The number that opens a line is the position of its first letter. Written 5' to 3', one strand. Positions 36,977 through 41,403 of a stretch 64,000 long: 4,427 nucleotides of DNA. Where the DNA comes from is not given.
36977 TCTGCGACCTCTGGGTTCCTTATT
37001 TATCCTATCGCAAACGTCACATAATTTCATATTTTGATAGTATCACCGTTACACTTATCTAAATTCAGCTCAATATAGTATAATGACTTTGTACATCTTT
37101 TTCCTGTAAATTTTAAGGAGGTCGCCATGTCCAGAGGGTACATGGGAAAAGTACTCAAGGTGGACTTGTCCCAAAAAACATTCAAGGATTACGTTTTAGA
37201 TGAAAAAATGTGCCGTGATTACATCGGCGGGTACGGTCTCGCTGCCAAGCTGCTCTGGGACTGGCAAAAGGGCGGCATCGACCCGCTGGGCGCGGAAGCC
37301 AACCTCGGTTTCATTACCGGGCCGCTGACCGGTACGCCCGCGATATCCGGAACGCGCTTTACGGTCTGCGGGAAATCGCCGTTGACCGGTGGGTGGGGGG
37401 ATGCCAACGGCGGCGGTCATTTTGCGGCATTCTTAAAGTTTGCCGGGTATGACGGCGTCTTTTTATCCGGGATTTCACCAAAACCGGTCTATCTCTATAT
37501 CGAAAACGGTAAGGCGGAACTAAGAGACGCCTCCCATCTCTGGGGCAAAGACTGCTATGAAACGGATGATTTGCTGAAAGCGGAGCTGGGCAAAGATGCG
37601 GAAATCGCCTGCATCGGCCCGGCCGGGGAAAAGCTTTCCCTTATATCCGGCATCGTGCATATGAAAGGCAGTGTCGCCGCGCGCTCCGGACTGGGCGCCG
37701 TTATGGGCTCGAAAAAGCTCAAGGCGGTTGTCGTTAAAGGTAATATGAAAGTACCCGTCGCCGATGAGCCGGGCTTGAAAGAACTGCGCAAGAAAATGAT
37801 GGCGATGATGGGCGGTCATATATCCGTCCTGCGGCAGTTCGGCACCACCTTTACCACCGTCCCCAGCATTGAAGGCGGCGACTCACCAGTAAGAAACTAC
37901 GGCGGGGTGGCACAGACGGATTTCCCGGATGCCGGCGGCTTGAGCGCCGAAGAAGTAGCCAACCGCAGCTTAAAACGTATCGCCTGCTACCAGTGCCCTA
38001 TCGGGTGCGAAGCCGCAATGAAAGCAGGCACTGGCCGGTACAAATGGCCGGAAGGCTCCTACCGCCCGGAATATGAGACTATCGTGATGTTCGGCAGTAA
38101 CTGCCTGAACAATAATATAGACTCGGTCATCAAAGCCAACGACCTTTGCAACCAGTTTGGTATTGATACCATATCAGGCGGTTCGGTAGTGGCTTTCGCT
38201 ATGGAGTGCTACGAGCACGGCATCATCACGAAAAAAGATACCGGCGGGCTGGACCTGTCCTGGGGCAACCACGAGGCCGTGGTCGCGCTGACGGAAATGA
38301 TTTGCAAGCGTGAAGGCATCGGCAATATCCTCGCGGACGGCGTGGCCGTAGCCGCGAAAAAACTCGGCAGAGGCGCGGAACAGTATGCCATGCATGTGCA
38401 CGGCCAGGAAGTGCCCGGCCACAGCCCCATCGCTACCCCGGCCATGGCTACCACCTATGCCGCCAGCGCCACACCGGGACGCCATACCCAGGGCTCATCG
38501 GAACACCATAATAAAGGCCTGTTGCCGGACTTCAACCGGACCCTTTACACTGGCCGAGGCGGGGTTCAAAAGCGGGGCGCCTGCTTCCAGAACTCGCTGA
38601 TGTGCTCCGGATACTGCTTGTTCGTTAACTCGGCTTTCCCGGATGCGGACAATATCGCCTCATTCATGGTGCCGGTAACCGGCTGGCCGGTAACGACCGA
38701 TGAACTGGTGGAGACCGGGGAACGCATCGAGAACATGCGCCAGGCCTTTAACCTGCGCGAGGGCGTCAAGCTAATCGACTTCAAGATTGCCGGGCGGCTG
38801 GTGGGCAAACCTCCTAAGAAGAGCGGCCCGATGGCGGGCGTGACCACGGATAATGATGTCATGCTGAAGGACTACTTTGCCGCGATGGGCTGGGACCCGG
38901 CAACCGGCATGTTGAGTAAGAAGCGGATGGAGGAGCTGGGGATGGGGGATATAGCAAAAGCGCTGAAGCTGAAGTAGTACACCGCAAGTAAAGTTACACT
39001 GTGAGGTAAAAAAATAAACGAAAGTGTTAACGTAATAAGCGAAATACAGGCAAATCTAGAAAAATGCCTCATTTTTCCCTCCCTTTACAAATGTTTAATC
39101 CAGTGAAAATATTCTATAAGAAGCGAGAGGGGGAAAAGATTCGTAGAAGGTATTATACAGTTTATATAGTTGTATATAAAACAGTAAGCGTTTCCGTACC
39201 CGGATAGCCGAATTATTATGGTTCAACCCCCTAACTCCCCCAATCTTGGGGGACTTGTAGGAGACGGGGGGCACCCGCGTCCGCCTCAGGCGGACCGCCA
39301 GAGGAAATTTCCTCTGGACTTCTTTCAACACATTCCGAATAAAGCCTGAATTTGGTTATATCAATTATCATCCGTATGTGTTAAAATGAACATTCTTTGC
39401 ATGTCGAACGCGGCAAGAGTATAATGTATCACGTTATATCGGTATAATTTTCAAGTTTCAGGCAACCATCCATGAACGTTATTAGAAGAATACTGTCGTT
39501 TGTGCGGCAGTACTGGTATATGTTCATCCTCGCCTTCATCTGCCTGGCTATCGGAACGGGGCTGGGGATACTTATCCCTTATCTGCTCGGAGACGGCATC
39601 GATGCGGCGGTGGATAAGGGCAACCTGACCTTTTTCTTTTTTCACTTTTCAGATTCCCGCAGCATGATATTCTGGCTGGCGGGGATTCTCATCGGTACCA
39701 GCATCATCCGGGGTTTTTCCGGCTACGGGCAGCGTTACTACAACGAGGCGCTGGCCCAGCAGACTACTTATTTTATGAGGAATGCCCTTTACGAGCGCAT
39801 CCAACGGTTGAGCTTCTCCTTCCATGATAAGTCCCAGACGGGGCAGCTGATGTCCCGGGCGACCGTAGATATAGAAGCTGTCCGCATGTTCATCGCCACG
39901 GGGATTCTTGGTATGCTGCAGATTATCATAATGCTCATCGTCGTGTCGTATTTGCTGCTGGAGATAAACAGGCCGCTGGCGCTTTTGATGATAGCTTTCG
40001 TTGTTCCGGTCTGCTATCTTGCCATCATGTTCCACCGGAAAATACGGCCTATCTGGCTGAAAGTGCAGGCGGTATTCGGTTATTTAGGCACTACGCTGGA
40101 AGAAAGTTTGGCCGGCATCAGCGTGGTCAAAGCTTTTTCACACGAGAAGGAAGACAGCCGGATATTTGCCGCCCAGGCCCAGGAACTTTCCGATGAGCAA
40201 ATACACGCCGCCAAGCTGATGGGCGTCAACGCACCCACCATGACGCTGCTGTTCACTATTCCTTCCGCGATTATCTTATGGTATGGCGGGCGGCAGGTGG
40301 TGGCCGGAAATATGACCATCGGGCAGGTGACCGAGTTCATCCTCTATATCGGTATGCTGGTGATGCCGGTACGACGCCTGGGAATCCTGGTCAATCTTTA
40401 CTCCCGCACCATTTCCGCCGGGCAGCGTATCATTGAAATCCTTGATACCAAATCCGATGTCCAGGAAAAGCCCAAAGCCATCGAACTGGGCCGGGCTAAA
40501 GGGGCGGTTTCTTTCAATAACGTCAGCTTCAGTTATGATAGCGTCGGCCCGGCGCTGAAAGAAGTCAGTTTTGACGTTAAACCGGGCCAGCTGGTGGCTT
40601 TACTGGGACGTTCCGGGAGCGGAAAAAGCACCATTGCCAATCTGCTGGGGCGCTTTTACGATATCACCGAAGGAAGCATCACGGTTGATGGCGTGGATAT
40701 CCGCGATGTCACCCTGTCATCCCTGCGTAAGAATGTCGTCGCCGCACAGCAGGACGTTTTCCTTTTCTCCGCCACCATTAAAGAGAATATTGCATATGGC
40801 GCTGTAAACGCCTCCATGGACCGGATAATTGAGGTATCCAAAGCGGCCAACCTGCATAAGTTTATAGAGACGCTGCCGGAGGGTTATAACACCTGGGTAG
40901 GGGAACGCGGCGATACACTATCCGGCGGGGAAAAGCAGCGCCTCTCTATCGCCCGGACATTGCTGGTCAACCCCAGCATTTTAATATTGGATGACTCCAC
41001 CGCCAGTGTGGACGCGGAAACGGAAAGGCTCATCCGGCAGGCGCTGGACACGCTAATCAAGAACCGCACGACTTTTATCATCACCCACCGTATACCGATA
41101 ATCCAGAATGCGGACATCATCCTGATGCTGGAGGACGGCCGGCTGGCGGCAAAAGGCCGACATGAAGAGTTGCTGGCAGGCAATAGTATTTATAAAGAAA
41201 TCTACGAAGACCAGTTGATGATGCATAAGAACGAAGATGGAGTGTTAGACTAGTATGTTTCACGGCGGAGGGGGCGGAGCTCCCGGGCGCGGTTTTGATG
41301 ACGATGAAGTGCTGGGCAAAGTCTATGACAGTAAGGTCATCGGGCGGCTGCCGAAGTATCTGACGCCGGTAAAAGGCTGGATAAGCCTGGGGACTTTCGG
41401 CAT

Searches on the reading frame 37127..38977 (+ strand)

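Call 48: search_protein_families(library=pfam, proteins=[window:37127-38977:+], max_evalue=0.001)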
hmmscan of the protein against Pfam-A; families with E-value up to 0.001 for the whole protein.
window:37127-38977:+ (616 aa): 2 families
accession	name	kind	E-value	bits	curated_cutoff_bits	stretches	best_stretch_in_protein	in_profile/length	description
PF01314.23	AFOR_C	-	7.4e-104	348.4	27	1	232-606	18-385/385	Aldehyde ferredoxin oxidoreductase, domains 2 & 3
PF02730.20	AFOR_N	-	2.6e-74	249.7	29.8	1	7-205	1-198/199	Aldehyde ferredoxin oxidoreductase, N-terminal domain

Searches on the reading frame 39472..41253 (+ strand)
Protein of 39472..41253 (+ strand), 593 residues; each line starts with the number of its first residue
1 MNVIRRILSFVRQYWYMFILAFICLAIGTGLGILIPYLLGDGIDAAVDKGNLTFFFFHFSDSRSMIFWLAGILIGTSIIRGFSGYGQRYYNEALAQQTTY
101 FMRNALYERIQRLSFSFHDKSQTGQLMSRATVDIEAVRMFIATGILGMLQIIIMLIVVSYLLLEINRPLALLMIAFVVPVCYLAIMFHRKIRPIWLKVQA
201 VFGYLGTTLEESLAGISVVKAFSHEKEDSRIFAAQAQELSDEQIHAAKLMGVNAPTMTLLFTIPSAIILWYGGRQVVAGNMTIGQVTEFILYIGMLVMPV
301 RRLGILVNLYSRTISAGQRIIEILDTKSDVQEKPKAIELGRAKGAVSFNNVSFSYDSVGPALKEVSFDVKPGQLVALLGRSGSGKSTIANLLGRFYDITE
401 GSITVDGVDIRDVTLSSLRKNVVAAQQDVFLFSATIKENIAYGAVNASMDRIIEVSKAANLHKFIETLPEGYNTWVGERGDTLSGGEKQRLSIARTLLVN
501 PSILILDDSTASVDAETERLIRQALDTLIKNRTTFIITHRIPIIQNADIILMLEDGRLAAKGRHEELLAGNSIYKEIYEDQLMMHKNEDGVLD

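Call 48: search_protein_families(library=pfam, proteins=[window:39472-41253:+], max_evalue=0.001)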
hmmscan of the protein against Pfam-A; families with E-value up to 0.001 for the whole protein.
window:39472-41253:+ (593 aa): 3 families
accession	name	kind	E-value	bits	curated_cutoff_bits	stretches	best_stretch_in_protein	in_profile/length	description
PF00664.28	ABC_membrane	-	9.9e-41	140.7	28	1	18-300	1-274/274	ABC transporter transmembrane region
PF00005.33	ABC_tran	-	1.3e-32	113.7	25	1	362-511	1-137/137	ABC transporter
PF02463.25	SMC_N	-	4.8e-05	23.3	40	0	482-551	136-209/220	RecF/RecN/SMC N terminal domain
